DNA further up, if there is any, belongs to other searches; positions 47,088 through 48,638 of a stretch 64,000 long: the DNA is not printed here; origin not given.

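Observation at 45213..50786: Tight four-gene operon of signal-less hydrolases (S8 protease, ComEC-type MBL, patatin lipase, amidase_2+SH3b) convergent on the CIS locus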

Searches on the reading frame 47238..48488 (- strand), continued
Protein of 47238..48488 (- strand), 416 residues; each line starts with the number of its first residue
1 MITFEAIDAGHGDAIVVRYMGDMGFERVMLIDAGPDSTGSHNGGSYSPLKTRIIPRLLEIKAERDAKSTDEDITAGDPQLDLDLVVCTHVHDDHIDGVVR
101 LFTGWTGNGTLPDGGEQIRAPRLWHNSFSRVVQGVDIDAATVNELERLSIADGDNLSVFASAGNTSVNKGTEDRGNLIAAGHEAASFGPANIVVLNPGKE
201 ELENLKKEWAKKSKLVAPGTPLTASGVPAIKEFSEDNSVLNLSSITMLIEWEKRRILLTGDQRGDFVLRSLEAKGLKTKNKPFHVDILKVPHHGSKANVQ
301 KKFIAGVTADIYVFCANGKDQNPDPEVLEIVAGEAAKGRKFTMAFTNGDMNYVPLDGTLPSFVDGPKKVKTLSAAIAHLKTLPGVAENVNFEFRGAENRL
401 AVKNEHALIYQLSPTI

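Call 86: search_solved_structures(query=A2, max_evalue=0.01, show_alignments=2)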
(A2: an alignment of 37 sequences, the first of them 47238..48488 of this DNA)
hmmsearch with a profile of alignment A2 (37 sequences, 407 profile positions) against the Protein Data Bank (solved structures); distinct sequences matched with E-value up to 0.01: 11.
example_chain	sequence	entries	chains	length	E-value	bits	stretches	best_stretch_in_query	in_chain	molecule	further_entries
9ic4_A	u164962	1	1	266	6.5e-10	41.5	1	236-328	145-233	Competence protein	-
9vc6_A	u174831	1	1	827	1e-07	34.3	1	233-332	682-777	Competence protein ComEC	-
1wra_A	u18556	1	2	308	4.2e-07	32.3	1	27-156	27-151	Teichoic acid phosphorylcholine esterase/choline binding protein E (cbpE)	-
30bt_A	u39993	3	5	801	4.2e-07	32.3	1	275-330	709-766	Beta-lactamase-like domain | ComEC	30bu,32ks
9vcb_A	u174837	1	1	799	1.8e-06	30.2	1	239-315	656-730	DNA internalization-related competence protein ComEC/Rec2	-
9vcf_A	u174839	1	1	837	1.9e-06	30.1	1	239-315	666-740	DNA internalization-related competence protein ComEC/Rec2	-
12qj_A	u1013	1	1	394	2.1e-06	29.9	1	27-156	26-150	Choline binding protein E CbpE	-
2bib_A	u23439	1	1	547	3e-06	29.5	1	27-156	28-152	TEICHOIC ACID PHOSPHORYLCHOLINE ESTERASE/ CHOLINE BINDING PROTEIN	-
9vc9_A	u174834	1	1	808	0.00052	22.1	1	240-340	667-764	Dna internalization-related competence protein rec2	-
3py5_A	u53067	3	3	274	0.0079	18.2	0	79-108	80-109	Beta-lactamase-like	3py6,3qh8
3md7_A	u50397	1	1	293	0.0096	17.9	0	79-108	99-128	Beta-lactamase-like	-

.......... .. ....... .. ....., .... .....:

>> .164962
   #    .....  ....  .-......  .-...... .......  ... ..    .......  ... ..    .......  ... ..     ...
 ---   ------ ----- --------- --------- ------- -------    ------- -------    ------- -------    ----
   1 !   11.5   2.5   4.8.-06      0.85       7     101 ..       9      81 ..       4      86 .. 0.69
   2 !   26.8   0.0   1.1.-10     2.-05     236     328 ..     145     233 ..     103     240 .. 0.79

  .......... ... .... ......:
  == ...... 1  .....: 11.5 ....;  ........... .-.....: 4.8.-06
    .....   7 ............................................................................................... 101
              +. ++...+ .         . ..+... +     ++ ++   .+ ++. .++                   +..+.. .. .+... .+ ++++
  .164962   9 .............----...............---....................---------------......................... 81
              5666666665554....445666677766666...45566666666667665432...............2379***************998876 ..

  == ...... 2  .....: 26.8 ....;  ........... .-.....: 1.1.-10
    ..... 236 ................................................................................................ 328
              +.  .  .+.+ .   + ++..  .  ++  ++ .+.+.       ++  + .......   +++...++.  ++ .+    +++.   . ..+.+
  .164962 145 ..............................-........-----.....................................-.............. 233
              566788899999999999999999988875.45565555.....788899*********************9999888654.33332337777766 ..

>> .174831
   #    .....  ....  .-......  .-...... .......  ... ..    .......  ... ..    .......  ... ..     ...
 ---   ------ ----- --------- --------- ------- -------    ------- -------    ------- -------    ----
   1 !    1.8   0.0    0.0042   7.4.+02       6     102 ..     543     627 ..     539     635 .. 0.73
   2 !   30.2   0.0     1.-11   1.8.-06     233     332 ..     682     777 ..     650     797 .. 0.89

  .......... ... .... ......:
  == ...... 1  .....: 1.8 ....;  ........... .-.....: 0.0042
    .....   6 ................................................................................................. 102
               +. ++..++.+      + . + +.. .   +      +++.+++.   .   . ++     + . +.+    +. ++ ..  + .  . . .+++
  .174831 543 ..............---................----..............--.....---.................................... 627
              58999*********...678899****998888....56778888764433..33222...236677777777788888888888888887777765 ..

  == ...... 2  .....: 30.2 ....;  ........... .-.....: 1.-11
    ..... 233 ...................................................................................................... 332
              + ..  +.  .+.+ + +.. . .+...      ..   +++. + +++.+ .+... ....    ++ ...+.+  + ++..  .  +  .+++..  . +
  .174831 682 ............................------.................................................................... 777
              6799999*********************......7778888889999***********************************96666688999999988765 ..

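Call 91: search_protein_families(library=phrogs, proteins=[window:47238-48488:-, L095:3891-5630:-], max_evalue=0.001)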
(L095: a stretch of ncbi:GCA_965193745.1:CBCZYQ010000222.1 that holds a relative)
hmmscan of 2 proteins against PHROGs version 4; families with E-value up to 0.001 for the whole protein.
window:47238-48488:- (416 aa): 3 families
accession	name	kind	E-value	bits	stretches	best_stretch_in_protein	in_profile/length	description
phrog_7043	-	tail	1.9e-17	64.1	1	186-330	748-855/1077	tail protein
phrog_14556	-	unknown function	2.2e-07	31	0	237-321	262-339/451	-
phrog_36445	-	unknown function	0.00014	22.7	1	283-329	108-156/195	-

L095:3891-5630:- (579 aa): 6 families
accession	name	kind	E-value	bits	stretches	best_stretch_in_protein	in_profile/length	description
phrog_1493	-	lysis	9.5e-15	55.7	1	158-242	216-308/394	endolysin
phrog_2649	-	lysis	2.1e-09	38.6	1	183-239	180-235/261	endolysin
phrog_1224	-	head and packaging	1.3e-08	35.6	1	181-240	7-65/438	endolysin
phrog_6707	-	lysis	3.3e-07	30.5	1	205-251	208-254/311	endolysin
phrog_16428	-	lysis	5.7e-05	23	1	203-239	482-518/520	endolysin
phrog_1512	-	lysis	0.00016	22.8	1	186-250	185-253/314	endolysin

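Call 94: search_protein_families(library=pfam, proteins=[L095:3891-5630:-, L094:6588-7745:+], max_evalue=0.001)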
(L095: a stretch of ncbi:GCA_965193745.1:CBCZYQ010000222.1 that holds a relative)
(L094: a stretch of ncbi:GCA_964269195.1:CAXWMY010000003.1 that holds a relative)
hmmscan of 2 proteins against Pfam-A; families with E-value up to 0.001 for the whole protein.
L095:3891-5630:- (579 aa): 2 families
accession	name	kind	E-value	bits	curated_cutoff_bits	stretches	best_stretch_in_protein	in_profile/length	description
PF01471.23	PG_binding_1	-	1.6e-14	54.3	23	1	184-239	2-57/57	Putative peptidoglycan binding domain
PF05257.22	CHAP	-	0.00011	23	26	1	32-112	3-65/81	CHAP domain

L094:6588-7745:+ (385 aa): 0 families
